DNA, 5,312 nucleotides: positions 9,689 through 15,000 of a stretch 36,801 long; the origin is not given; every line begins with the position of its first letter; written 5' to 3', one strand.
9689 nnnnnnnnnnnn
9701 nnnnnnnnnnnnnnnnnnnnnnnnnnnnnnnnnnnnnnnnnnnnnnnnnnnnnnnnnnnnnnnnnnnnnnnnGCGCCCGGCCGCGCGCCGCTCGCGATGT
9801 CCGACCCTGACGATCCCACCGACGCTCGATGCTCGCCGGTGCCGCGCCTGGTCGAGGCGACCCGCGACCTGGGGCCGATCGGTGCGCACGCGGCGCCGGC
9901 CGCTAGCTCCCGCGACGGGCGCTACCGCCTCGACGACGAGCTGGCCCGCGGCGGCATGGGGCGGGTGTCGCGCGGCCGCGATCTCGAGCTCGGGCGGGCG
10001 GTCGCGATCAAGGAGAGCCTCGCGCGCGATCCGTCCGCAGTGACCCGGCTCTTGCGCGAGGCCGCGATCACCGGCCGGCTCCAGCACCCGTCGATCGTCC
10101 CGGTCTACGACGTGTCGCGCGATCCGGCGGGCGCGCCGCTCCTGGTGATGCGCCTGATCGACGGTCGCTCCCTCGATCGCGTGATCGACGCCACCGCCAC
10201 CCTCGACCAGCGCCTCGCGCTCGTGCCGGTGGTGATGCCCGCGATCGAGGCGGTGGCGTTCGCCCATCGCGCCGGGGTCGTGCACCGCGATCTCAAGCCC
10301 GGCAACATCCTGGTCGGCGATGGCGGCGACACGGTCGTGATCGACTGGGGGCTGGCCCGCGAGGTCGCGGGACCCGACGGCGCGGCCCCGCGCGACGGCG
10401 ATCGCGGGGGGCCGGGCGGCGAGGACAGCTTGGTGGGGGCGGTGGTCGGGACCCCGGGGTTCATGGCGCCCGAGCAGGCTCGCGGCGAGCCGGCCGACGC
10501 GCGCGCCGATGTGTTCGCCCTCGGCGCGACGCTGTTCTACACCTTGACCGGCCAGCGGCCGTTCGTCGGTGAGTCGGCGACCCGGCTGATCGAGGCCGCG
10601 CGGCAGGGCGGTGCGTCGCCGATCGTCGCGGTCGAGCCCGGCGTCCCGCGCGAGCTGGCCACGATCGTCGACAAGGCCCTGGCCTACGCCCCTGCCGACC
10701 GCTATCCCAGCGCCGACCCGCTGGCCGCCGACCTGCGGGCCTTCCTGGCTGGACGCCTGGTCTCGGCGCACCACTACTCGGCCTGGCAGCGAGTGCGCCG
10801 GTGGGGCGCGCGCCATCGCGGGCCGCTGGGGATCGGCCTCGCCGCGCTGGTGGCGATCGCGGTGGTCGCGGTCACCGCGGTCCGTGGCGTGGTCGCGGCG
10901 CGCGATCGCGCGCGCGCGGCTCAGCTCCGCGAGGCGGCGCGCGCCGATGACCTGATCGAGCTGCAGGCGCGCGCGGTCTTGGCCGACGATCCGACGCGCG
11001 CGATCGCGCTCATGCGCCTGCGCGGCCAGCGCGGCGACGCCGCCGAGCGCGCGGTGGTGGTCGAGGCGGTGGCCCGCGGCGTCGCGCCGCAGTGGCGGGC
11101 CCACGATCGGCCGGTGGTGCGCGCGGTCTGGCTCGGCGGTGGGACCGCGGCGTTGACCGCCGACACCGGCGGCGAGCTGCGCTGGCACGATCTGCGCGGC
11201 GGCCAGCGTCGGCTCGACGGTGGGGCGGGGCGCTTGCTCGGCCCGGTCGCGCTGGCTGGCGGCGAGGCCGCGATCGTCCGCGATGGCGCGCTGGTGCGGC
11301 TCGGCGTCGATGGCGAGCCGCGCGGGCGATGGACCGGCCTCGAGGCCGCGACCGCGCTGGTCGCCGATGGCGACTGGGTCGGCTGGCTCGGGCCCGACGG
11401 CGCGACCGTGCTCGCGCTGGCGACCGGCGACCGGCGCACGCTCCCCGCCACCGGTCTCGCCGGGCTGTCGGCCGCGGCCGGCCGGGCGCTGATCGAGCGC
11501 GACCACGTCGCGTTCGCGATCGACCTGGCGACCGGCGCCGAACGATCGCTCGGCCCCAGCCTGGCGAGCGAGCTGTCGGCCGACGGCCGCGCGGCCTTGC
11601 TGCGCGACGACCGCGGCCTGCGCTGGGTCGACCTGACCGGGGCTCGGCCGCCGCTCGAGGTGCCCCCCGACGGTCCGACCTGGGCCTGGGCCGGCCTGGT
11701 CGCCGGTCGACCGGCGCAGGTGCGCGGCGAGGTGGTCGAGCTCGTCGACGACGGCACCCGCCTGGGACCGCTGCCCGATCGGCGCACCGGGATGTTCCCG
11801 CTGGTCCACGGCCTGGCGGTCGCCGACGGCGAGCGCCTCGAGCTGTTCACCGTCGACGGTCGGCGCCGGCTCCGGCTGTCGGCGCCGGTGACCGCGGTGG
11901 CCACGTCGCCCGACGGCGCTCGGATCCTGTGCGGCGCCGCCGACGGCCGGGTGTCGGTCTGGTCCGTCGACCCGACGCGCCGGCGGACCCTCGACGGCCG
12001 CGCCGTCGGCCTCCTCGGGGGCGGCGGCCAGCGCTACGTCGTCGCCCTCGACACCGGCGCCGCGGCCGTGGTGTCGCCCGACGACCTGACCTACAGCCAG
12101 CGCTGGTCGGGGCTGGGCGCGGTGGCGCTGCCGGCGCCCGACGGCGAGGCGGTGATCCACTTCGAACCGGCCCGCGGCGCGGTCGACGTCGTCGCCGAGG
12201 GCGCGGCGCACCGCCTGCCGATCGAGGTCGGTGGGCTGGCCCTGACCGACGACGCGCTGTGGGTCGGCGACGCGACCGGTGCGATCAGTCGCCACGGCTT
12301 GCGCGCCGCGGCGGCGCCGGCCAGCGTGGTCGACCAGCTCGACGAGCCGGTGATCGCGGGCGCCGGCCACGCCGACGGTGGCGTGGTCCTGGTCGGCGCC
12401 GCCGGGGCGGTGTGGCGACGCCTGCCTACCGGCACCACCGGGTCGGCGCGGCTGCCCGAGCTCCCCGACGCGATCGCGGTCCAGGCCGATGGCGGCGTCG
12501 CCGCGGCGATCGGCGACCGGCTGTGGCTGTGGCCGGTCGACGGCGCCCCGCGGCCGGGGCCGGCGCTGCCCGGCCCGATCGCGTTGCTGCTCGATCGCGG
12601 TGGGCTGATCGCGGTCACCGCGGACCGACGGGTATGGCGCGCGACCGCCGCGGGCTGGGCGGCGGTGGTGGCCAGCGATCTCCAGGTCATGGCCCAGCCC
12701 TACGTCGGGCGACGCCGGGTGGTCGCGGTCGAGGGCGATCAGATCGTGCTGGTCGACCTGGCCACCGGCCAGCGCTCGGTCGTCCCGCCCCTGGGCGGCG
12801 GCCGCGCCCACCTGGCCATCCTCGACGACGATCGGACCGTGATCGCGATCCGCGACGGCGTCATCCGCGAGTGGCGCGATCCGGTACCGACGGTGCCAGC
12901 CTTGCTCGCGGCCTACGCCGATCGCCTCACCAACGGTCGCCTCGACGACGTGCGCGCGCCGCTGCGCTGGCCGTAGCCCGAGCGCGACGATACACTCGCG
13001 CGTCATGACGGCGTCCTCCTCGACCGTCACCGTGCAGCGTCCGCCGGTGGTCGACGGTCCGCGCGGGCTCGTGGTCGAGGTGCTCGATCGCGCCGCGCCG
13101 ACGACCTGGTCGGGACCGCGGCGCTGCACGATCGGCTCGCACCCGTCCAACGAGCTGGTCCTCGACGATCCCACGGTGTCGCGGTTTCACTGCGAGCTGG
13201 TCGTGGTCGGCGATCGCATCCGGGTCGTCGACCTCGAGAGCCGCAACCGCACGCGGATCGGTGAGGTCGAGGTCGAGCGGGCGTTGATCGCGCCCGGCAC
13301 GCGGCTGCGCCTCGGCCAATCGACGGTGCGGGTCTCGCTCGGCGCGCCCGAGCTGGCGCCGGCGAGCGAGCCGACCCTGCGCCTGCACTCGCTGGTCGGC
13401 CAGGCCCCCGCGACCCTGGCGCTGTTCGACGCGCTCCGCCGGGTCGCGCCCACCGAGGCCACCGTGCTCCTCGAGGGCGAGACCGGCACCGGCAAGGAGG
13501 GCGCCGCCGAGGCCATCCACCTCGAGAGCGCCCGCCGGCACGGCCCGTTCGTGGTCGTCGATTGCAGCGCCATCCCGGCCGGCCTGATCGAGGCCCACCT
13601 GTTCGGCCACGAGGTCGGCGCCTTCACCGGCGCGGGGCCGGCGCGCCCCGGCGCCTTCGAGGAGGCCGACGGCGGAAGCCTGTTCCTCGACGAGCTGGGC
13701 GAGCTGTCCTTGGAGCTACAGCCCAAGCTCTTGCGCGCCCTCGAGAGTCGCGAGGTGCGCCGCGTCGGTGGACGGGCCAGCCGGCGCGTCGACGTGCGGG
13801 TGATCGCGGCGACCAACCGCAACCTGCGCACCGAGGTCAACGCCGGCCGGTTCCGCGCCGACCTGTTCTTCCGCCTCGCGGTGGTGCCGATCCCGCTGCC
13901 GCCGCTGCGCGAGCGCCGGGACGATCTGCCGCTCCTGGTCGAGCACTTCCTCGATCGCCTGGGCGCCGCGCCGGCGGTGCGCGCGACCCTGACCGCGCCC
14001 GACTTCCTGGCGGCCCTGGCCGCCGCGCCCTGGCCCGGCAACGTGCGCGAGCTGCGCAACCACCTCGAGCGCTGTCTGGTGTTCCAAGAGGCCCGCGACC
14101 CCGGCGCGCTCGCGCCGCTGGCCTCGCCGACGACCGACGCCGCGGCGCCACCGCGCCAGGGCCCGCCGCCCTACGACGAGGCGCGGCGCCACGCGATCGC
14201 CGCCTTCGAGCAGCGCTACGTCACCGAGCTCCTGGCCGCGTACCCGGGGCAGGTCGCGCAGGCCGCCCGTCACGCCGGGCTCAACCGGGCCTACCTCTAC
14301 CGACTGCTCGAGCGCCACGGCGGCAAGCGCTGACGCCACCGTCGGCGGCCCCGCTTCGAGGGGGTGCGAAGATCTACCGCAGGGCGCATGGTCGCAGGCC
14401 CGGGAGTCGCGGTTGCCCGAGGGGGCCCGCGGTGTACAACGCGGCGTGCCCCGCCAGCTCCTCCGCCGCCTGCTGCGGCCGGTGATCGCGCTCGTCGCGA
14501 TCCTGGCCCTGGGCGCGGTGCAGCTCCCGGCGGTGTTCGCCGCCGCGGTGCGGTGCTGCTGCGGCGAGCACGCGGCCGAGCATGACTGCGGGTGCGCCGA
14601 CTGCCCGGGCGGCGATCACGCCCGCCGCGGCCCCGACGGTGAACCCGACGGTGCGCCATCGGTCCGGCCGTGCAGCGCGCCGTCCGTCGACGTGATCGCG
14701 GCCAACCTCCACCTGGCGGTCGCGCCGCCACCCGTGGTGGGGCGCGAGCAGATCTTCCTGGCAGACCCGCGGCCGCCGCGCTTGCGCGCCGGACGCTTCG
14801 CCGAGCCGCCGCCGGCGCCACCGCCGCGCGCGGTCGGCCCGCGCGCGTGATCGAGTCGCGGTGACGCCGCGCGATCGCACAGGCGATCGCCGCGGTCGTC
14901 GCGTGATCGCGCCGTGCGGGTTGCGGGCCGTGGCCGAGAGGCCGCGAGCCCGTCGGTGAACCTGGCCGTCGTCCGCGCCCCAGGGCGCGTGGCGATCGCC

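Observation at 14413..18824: MbnP/MbnH-like 'metallo-mystery pair' embedded in a five-gene translationally coupled operon with an OMP-like protein, a lipoprotein and a mono-heme cytochrome c, preceded by a CCCGEH...DCGCADC membrane protein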

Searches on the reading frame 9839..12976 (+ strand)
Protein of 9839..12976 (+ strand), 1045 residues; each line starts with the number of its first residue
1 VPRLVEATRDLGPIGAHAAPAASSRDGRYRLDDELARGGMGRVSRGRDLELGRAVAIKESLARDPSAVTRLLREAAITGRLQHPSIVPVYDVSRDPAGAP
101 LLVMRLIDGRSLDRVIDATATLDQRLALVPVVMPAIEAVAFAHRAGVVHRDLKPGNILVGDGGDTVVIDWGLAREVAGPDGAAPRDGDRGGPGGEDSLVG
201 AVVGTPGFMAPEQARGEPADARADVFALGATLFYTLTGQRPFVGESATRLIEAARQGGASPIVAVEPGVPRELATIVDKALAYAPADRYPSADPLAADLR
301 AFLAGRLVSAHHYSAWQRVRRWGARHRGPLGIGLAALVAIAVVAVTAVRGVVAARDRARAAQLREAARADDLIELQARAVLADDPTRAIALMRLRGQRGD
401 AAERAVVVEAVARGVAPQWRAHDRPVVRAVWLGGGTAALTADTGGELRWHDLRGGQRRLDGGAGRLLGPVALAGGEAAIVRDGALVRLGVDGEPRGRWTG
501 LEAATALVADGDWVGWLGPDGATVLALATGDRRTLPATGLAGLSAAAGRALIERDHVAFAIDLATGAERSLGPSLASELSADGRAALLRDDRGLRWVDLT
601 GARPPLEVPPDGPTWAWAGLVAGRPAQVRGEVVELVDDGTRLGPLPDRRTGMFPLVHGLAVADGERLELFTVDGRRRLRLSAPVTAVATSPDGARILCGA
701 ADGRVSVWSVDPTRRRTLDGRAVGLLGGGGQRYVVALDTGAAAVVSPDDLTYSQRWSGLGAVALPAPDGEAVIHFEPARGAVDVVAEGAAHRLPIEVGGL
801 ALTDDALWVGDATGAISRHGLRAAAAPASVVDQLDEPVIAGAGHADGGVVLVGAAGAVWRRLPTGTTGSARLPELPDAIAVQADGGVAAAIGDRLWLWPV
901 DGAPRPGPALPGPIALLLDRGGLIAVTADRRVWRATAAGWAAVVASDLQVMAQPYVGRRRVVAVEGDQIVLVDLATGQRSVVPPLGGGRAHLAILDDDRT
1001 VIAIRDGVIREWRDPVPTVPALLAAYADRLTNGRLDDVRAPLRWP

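Call 58: search_protein_families(library=pfam, proteins=[window:9839-12976:+], max_evalue=0.001)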
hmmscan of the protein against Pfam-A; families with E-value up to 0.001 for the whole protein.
window:9839-12976:+ (1045 aa): 5 families
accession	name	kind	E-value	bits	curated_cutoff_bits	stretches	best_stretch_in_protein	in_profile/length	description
PF00069.31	Pkinase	-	7.8e-35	121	31.7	1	29-289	1-252/263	Protein kinase domain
PF07714.23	PK_Tyr_Ser-Thr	-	8.7e-20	71.5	23.1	1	31-288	3-248/258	Protein tyrosine and serine/threonine kinase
PF03109.22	ABC1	-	1.3e-05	24.9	22.9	1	89-176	132-217/244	ABC1 atypical kinase-like domain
PF00400.38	WD40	-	6.3e-05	23.8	27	1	682-709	12-39/39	WD domain, G-beta repeat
PF01163.29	RIO1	-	0.00031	20.8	22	1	101-176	82-154/187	RIO domain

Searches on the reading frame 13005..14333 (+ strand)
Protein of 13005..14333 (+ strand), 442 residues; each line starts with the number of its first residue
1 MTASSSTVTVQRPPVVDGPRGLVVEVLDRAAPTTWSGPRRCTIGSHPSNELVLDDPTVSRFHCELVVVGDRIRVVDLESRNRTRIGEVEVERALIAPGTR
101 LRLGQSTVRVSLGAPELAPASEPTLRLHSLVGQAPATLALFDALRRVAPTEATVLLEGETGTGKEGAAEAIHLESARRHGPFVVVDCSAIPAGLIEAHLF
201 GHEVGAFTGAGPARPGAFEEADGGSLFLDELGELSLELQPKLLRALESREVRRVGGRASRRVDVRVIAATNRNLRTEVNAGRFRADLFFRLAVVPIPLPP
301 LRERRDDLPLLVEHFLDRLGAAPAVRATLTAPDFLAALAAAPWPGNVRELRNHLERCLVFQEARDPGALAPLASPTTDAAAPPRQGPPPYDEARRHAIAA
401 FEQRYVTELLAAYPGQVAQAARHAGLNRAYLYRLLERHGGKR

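Call 62: search_protein_families(library=ncbifam, proteins=[window:13005-14333:+], max_evalue=0.01)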
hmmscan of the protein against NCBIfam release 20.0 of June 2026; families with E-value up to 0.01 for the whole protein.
window:13005-14333:+ (442 aa): 33 families (the best 25 are shown)
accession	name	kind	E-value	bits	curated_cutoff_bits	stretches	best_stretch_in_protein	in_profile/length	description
NF003451.0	PRK05022.1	equivalog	3.3e-93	313.2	476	1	126-439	188-509/512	nitric oxide reductase transcriptional regulator NorR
TIGR01817.1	nifA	equivalog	4.6e-91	306.2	528.85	1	119-362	187-429/534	nif-specific transcriptional activator NifA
TIGR01818.1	ntrC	equivalog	1.6e-85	287.7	558.6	1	127-361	133-367/463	nitrogen regulation protein NR(I)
NF038308.1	RNA_repair_RtcR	equivalog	1.1e-83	281.9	650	1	128-361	180-422/530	RNA repair transcriptional activator RtcR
NF008469.0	PRK11361.1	equivalog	4.9e-82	276.1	714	1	126-436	141-453/461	acetoacetate metabolism transcriptional regulator AtoC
TIGR02915.1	PEP_resp_reg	equivalog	1.7e-79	267.7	502.6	1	126-439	137-443/445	PEP-CTERM-box response regulator transcription factor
NF041552.1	TF_PrdR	equivalog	1.9e-78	264.3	795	1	127-437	266-575/577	sigma-54 dependent transcriptional regulator PrdR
TIGR02329.1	propionate_PrpR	equivalog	5.8e-78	262.8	499.2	1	126-436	210-525/526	propionate catabolism operon regulatory protein PrpR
NF011953.0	PRK15424.1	equivalog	1.9e-75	254.5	703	1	124-437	215-533/538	propionate catabolism operon regulatory protein PrpR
NF051870.1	NAssimRespRegNtrX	equivalog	2.1e-75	254.3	600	1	128-436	139-448/452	nitrogen assimilation response regulator NtrX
NF050807.1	TransRegFlbDCaul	equivalog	6.2e-75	252.8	750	1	128-371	118-361/454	sigma-54-dependent transcriptional regulator FlbD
NF007689.0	PRK10365.1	equivalog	1.7e-74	251.2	760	1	127-361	138-372/441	sigma-54-dependent response regulator transcription factor ZraR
NF041906.1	V4R_TF_MobR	exception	9.2e-74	248.8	999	1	124-434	228-541/544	phenol degradation transcriptional regulator MobR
NF011695.0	PRK15115.1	equivalog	8.2e-73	245.6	763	1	119-438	127-436/445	two-component system response regulator GlrR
TIGR02974.1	phageshock_pspF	equivalog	1.7e-72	244.5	443.55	1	130-361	1-233/336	phage shock protein operon transcriptional activator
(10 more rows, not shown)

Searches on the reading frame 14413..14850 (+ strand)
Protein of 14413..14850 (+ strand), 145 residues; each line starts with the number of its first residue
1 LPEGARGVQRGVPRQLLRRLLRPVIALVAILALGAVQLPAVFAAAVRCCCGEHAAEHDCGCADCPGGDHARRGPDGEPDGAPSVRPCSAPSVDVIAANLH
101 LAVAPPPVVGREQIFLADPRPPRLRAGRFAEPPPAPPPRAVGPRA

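Call 4: search_protein_families(library=ncbifam, proteins=[window:14413-14850:+], max_evalue=1)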
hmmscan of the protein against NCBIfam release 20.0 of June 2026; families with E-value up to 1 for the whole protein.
window:14413-14850:+ (145 aa): 0 families

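Call 5: search_protein_families(library=pfam, proteins=[window:14413-14850:+], max_evalue=1)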
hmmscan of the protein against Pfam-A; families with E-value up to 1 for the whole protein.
window:14413-14850:+ (145 aa): 0 families

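Call 33: find_homologous_proteins(query=window:14446-14850:+, max_evalue=0.01)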
Query window:14446-14850:+ (134 aa): 1 proteins with E <= 0.01 among 672 candidates.
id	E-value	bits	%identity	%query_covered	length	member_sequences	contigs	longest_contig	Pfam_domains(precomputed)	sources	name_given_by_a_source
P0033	7.1e-59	216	87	80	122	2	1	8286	-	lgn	-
